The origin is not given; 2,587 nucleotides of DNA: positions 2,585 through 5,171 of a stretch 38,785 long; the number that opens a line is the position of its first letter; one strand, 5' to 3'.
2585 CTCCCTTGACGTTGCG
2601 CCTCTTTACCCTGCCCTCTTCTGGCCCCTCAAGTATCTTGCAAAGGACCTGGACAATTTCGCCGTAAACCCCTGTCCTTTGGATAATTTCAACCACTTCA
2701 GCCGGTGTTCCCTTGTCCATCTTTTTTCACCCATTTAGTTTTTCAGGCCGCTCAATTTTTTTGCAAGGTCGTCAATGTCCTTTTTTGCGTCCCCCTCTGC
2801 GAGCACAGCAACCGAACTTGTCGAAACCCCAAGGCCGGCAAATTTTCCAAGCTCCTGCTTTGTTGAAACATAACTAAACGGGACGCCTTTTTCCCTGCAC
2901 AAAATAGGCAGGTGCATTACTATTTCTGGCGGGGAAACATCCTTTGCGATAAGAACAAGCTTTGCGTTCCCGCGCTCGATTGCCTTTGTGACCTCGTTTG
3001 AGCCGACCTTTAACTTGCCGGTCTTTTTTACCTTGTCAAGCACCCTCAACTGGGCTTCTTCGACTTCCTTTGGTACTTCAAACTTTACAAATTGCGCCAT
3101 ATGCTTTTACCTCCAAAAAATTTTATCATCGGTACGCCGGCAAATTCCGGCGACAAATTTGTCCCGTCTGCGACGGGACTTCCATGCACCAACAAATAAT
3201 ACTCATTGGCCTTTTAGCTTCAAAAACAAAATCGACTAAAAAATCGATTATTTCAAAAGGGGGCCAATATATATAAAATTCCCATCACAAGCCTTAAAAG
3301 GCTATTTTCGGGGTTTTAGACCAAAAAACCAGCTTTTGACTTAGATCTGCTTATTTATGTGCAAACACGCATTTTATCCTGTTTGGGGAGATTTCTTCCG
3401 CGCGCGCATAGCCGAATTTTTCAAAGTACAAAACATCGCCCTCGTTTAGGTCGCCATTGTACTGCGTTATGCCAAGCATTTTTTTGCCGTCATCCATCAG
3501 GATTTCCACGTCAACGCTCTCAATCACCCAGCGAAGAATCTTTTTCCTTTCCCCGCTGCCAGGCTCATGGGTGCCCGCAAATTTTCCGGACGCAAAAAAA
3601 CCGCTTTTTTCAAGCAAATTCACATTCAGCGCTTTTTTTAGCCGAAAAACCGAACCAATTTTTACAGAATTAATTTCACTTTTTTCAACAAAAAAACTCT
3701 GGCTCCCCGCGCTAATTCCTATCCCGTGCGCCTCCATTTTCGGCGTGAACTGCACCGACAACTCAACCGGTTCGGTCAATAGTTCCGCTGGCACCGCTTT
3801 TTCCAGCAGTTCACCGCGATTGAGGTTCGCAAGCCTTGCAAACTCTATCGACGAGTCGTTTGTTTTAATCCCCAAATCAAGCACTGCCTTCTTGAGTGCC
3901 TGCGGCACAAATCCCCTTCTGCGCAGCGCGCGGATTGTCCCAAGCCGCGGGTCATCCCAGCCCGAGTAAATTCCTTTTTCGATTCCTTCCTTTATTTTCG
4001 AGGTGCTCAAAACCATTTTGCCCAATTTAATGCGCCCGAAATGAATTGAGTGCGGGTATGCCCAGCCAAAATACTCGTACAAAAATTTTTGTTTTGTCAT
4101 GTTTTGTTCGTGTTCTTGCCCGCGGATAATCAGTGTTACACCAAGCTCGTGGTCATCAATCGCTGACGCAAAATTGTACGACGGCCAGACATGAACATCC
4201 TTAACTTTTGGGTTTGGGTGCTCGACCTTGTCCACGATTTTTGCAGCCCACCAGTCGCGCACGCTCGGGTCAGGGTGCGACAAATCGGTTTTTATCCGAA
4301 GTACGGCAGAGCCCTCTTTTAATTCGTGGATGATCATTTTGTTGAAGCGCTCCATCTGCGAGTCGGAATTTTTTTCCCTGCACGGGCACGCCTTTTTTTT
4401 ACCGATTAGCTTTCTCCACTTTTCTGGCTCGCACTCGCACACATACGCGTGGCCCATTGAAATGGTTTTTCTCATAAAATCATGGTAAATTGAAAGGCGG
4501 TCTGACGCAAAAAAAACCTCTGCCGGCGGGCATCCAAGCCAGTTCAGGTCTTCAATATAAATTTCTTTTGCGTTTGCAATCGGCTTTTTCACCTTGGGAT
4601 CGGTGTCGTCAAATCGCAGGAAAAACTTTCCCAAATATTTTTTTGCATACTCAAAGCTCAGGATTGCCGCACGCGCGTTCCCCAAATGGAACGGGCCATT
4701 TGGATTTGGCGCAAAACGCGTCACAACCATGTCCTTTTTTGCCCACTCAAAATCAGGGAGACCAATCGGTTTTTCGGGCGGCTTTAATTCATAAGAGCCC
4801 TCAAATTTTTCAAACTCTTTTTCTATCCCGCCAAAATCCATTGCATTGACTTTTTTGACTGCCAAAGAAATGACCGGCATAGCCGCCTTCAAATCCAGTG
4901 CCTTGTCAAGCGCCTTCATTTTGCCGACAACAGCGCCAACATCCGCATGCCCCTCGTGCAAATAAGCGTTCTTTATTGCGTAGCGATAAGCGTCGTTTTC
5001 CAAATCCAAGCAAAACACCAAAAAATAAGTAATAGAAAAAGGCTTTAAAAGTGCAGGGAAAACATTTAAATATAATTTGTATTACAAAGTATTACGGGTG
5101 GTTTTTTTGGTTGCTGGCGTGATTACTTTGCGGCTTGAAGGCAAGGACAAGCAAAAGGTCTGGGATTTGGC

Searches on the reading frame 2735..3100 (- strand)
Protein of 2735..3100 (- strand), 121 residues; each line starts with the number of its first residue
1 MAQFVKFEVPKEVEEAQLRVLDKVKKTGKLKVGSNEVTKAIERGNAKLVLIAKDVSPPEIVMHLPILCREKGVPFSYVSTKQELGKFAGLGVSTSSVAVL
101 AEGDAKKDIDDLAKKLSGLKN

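Call 47: search_protein_families(library=pfam, proteins=[window:2735-3100:-], max_evalue=0.01)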
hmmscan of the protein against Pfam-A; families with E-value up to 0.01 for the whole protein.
window:2735-3100:- (121 aa): 2 families
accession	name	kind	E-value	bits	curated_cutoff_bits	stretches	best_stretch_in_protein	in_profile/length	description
PF01248.31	Ribosomal_L7Ae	-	1.6e-28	98.6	22.1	1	19-107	5-93/95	Ribosomal protein L7Ae/L30e/S12e/Gadd45 family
PF08228.16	RNase_P_pop3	-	0.0017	18.9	22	1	16-100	41-130/158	RNase P subunit Pop3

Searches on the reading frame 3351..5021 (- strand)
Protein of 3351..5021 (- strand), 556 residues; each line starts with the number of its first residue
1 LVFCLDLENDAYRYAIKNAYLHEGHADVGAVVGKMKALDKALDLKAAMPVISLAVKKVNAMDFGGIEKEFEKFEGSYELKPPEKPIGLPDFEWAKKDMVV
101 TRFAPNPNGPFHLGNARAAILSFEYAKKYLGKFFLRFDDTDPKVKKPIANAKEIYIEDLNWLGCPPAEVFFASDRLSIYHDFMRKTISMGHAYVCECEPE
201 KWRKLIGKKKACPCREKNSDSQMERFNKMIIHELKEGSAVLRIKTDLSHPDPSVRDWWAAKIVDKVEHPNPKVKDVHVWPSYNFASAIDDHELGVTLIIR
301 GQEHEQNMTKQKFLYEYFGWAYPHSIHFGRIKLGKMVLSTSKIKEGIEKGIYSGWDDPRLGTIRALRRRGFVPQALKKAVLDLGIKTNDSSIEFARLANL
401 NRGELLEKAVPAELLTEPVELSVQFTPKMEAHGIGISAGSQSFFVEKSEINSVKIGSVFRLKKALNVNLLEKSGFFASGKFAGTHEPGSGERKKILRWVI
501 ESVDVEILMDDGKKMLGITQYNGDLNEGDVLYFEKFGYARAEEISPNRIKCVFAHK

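Call 47: search_protein_families(library=pfam, proteins=[window:3351-5021:-], max_evalue=0.01)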
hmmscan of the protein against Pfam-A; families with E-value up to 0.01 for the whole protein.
window:3351-5021:- (556 aa): 1 family
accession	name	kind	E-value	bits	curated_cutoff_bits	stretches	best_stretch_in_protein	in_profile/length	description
PF00749.27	tRNA-synt_1c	-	2.7e-65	220.8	23.4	1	99-405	2-312/314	tRNA synthetases class I (E and Q), catalytic domain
